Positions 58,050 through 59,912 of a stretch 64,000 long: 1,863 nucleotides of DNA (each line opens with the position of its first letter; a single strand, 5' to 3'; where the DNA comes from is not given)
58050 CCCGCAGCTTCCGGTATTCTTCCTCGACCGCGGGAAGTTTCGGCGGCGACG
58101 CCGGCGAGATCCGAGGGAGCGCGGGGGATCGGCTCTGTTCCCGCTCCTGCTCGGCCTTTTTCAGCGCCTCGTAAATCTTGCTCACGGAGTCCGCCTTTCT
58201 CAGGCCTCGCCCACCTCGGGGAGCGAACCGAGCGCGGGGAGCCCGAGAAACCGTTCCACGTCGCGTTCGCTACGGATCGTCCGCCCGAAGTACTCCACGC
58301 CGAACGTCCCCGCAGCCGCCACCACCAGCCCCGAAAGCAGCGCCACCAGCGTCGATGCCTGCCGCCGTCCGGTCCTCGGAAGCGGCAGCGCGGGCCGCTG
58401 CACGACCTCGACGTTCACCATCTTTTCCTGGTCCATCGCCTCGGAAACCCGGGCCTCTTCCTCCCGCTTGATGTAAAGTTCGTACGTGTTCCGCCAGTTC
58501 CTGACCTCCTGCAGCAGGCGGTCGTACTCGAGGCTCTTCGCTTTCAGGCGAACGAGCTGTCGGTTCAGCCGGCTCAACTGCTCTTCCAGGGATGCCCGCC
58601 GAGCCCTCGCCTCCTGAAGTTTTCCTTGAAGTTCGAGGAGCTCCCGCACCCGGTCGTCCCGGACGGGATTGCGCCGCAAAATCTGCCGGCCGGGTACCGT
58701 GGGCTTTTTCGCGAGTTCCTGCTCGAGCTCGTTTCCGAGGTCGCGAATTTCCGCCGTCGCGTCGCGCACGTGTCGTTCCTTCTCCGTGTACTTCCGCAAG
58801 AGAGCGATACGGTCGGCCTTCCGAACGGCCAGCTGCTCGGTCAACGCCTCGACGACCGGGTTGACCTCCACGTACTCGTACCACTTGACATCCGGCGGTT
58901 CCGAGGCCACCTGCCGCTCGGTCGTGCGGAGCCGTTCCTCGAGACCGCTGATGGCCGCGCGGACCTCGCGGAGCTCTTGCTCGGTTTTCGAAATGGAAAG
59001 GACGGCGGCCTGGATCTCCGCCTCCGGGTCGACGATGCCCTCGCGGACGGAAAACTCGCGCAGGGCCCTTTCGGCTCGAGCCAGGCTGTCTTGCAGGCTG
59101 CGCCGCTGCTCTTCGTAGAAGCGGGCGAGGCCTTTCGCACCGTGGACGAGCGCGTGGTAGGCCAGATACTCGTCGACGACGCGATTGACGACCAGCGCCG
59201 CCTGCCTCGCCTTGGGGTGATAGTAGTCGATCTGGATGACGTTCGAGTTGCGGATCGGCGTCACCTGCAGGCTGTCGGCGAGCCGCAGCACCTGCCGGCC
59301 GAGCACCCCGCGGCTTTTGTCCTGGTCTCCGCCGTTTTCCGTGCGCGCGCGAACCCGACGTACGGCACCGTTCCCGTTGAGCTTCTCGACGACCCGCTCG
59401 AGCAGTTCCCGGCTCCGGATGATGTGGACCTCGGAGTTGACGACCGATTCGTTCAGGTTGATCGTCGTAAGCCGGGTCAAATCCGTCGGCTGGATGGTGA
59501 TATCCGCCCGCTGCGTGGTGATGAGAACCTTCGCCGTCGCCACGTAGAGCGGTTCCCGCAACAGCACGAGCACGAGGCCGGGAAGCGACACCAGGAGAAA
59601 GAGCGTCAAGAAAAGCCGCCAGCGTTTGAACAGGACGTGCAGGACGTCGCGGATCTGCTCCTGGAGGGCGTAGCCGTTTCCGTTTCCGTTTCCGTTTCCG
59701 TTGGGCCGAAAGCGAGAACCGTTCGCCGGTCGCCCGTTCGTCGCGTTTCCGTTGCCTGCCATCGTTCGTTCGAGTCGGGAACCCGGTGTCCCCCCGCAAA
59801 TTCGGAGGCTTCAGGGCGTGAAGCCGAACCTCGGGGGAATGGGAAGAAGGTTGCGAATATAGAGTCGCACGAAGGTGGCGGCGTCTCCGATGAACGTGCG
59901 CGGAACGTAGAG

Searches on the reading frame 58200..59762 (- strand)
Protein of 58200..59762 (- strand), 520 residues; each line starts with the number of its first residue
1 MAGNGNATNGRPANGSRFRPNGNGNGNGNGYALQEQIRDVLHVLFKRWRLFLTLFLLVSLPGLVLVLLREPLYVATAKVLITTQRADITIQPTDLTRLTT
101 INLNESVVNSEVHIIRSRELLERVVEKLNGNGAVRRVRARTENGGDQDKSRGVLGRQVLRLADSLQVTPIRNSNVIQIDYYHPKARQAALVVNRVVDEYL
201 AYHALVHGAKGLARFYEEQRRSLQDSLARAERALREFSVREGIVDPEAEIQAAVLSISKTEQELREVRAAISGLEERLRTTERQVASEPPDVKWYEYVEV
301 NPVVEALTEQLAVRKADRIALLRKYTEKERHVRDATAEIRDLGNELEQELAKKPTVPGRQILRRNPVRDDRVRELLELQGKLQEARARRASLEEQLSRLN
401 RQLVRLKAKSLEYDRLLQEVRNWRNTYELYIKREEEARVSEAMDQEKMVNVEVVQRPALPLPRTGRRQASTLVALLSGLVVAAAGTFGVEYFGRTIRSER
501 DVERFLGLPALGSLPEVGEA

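Call 33: search_protein_families(library=pfam, proteins=[window:58200-59762:-], max_evalue=0.0001)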
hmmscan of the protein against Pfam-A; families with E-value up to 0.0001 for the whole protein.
window:58200-59762:- (520 aa): 1 family
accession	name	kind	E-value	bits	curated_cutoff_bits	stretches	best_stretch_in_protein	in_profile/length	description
PF02706.20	Wzz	-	3.9e-08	33.9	25.5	1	38-128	6-91/91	Chain length determinant protein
